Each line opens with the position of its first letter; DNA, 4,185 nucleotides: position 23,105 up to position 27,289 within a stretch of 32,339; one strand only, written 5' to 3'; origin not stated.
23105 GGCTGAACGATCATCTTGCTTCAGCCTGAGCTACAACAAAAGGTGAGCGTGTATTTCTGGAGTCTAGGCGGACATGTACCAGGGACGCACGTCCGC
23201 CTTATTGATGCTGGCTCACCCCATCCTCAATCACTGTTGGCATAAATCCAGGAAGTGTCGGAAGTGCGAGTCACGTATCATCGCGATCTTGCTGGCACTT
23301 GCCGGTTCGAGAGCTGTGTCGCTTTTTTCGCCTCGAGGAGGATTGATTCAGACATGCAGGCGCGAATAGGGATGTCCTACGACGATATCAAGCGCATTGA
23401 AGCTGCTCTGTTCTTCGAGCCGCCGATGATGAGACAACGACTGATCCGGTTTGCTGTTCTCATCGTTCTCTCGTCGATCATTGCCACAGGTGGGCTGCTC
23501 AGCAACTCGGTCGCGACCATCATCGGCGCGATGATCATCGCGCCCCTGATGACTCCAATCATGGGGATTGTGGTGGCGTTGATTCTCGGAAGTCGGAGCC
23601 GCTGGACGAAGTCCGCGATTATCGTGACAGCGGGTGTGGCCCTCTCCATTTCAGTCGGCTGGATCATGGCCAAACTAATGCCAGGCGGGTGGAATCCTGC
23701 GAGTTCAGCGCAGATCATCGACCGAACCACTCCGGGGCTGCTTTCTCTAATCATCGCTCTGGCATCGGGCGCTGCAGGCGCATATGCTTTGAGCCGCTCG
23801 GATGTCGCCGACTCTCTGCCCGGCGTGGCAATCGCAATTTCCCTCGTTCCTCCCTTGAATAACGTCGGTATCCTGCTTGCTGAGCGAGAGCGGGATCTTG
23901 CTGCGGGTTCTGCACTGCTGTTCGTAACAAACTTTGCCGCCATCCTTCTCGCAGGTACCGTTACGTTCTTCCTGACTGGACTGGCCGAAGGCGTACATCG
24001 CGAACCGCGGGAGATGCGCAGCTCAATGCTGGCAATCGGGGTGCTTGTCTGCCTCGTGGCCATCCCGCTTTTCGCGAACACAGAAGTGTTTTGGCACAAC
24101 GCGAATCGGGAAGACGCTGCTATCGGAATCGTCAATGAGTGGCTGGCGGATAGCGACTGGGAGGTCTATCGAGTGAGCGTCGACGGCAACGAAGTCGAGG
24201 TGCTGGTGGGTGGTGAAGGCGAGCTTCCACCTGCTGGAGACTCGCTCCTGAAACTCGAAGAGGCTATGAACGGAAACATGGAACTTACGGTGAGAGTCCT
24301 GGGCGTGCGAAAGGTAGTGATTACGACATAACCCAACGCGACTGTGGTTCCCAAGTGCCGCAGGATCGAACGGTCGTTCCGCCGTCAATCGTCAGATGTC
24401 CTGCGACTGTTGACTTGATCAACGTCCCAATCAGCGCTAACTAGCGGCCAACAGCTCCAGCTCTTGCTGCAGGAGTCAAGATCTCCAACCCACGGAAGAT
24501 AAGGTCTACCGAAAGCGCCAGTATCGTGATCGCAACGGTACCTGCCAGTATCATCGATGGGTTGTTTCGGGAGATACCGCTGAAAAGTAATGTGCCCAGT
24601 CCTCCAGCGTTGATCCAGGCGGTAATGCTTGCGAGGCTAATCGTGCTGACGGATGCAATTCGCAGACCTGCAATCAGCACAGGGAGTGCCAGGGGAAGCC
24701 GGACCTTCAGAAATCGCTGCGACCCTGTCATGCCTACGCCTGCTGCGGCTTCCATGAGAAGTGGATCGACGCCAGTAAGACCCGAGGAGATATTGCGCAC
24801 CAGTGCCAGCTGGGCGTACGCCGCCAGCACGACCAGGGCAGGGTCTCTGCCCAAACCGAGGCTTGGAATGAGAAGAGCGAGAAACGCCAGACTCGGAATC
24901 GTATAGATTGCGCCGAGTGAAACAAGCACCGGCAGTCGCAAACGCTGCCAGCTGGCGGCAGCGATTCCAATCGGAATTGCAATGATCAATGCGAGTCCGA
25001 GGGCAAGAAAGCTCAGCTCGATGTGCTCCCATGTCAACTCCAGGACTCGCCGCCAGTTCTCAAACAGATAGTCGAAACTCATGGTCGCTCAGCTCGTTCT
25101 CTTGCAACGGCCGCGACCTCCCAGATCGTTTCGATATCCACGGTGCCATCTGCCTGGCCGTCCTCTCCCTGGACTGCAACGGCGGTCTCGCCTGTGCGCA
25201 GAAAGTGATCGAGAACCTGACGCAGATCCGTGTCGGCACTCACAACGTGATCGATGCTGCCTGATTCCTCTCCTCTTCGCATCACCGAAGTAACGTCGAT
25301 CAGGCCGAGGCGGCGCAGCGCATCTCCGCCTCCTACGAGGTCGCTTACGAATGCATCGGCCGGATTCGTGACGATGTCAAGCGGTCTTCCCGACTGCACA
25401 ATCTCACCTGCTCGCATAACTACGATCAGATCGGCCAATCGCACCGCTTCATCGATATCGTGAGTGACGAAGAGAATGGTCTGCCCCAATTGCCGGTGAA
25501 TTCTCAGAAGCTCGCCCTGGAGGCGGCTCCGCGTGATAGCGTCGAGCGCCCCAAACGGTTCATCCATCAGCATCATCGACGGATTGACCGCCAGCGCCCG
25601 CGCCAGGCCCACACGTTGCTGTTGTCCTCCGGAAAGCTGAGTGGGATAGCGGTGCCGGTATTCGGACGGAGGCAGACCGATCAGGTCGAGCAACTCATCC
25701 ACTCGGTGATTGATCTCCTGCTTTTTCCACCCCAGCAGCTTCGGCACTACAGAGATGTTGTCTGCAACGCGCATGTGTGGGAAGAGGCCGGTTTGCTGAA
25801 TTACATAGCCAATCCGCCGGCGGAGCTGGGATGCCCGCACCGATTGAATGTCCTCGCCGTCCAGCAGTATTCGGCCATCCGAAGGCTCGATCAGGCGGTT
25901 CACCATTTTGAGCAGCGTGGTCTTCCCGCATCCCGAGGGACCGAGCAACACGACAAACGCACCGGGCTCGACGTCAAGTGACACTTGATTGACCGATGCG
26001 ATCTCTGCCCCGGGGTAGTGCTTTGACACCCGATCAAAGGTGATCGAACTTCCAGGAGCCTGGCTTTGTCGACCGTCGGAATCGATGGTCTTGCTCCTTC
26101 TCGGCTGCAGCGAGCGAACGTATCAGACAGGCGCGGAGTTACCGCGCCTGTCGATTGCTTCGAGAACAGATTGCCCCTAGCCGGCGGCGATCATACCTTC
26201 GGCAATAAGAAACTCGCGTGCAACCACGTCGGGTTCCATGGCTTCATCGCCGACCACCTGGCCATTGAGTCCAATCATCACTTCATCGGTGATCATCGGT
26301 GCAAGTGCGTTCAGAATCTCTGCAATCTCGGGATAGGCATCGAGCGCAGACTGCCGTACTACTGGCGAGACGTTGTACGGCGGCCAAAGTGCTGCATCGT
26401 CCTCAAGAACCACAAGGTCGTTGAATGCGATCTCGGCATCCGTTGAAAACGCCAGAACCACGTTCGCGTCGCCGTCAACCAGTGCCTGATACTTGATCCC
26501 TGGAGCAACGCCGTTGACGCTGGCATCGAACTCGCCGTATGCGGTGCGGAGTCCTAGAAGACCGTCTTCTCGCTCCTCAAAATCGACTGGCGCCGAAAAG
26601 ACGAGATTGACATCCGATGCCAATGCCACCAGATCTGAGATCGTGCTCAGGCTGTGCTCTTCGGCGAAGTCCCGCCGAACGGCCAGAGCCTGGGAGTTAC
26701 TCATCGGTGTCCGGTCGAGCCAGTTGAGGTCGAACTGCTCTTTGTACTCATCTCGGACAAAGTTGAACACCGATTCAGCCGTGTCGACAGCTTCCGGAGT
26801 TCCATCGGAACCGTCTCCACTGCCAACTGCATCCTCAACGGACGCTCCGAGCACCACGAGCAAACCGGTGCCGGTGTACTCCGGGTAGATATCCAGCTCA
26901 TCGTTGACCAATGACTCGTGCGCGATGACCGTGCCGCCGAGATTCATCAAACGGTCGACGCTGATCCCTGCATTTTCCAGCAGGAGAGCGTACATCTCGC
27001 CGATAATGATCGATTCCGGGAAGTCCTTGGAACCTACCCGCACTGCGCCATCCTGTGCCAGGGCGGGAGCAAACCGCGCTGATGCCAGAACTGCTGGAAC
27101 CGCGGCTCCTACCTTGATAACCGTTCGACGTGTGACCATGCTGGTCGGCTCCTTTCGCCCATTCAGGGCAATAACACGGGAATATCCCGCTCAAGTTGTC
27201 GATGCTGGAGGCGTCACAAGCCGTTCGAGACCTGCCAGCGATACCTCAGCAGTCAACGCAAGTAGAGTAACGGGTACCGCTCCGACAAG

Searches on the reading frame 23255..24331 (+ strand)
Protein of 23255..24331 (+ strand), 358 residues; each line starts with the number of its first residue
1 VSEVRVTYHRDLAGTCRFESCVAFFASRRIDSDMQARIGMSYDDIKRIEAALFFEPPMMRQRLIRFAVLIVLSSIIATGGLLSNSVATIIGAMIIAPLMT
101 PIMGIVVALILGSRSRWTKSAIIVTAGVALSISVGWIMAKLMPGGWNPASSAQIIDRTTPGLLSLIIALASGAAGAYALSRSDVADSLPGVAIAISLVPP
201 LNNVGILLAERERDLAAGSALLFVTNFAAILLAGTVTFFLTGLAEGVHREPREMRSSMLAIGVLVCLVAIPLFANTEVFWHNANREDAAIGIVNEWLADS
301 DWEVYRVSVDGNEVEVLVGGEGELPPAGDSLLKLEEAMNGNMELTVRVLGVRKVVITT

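Call 60: search_protein_families(library=pfam, proteins=[window:23255-24331:+], max_evalue=0.0001)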
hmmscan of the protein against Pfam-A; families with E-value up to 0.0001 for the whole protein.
window:23255-24331:+ (358 aa): 1 family
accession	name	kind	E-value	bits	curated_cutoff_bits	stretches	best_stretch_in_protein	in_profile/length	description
PF04087.19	DUF389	-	1.4e-35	122.8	23.9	1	93-232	1-137/137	Domain of unknown function (DUF389)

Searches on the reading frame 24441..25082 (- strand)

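Call 60: search_protein_families(library=pfam, proteins=[window:24441-25082:-], max_evalue=0.0001)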
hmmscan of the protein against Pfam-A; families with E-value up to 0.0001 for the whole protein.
window:24441-25082:- (213 aa): 1 family
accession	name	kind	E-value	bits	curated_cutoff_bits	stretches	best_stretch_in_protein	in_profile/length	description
PF00528.27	BPD_transp_1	-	6.9e-19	68.7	26.4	1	35-198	1-177/184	Binding-protein-dependent transport system inner membrane component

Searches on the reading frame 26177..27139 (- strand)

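Call 60: search_protein_families(library=pfam, proteins=[window:26177-27139:-], max_evalue=0.0001)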
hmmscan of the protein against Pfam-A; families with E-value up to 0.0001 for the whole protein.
window:26177-27139:- (320 aa): 1 family
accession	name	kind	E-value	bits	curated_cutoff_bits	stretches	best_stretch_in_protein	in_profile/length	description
PF04069.17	OpuAC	-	3.3e-56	191.2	21.2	1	32-311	2-255/257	Substrate binding domain of ABC-type glycine betaine transport system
